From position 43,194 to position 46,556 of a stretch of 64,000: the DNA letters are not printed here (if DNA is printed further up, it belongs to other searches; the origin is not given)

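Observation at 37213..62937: Yersiniabactin-like HMWP2/HMWP1 assembly line without salicylate synthase, aryl-AMP ligase or AraC regulator, and with an extra methyltransferase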

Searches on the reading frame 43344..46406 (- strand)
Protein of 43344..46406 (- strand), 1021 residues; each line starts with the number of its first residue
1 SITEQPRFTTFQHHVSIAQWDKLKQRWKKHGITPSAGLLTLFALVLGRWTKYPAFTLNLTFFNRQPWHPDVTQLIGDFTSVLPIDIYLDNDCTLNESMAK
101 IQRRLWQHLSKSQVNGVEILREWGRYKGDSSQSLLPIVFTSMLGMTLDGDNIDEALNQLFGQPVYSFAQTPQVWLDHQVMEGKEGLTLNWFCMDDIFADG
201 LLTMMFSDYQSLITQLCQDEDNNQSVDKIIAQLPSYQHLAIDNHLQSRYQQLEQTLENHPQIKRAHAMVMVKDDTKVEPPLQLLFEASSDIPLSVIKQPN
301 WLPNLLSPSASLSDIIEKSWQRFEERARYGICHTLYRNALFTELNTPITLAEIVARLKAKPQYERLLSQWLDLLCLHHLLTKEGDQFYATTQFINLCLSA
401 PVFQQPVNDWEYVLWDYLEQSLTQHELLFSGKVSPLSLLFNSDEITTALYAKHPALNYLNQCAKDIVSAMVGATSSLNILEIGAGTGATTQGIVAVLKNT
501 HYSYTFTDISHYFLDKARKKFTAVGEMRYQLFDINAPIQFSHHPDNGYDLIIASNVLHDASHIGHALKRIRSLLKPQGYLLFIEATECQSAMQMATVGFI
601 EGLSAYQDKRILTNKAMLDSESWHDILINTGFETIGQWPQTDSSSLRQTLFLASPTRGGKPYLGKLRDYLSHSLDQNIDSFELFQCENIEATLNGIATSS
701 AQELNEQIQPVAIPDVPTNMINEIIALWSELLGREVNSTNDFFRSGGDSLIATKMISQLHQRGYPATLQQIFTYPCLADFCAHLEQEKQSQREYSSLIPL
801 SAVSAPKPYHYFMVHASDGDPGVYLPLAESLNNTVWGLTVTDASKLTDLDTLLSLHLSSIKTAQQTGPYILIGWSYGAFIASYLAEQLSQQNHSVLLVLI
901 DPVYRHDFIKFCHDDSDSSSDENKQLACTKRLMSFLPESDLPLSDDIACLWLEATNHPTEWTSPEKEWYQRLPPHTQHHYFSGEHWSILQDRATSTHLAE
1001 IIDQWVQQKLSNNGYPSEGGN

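Call 20: profile_search(protein=window:43344-46406:-)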
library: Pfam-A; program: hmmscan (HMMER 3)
A. the first sequence (1021 residues): domains with independent E <= 10: 26; with E <= 0.001: 14
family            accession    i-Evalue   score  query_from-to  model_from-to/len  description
Methyltransf_12   PF08242.18    8.7e-18    65.3     480-580         1-98/98  Methyltransferase domain
Thioesterase      PF00975.26    6.5e-12    46.6     812-901         4-101/226  Thioesterase domain
Methyltransf_11   PF08241.18    1.8e-11    44.9     480-582         1-95/95  Methyltransferase domain
Methyltransf_23   PF13489.12    2.4e-11    44.1     467-634        13-161/164  Methyltransferase domain
PP-binding        PF00550.31    4.2e-11    43.4     723-784         2-67/67  Phosphopantetheine attachment site
Methyltransf_25   PF13649.12      1e-10    42.6     479-578         1-97/97  Methyltransferase domain
Condensation      PF00668.25    1.3e-09    37.7      21-222       238-439/456  Condensation domain
Methyltransf_31   PF13847.12    1.4e-08    35.0     475-586         3-113/145  Methyltransferase domain
Ubie_methyltran   PF01209.24    4.4e-07    29.9     464-589        36-158/233  ubiE/COQ5 methyltransferase family
Methyltransf_2    PF00891.24    0.00011    22.0     477-588        64-170/210  O-methyltransferase domain
Abhydrolase_6     PF12697.13    0.00015    22.9     845-976        47-148/217  Alpha/beta hydrolase family
Methyltransf_16   PF10294.15    0.00037    20.7     457-582        30-155/174  Lysine methyltransferase
Methyltransf_24   PF13578.12    0.00038    21.7     480-582         1-102/105  Methyltransferase domain
NodS              PF05401.17    0.00046    20.5     461-587        29-149/201  Nodulation protein S (NodS)
Methyltransf_33   PF10017.15      0.006    16.1     456-523        46-110/304  Histidine-specific methyltransferase, SAM-dependent
MTS               PF05175.20      0.016    15.3     475-590        31-146/170  Methyltransferase small domain
Anamorsin_N       PF20922.3       0.021    14.9     537-591        41-96/163  Anamorsin, N-terminal
Dimerisation      PF08100.18      0.035    14.3     345-398        38-91/93  O-methyltransferase dimerisation domain
DUF938            PF06080.18       0.11    12.7     467-580        18-135/202  Protein of unknown function (DUF938)
RrnaAD            PF00398.26       0.19    11.2     473-499        28-54/263  Ribosomal RNA adenine dimethylase
Methyltransf_28   PF02636.23        0.3    10.9     472-510        14-59/249  Putative S-adenosyl-L-methionine-dependent methyltransferase
Hydrolase_4       PF12146.15        0.3    10.8     855-905        64-112/239  Serine aminopeptidase, S33
Abhydrolase_1     PF00561.26        0.3    11.1     867-891        69-91/245  alpha/beta hydrolase fold
YwcE              PF17368.7         0.3    12.2     851-900        14-60/85  Spore morphogenesis and germination YwcE
Thioesterase      PF00975.26       0.53    10.9     954-1005      177-225/226  Thioesterase domain
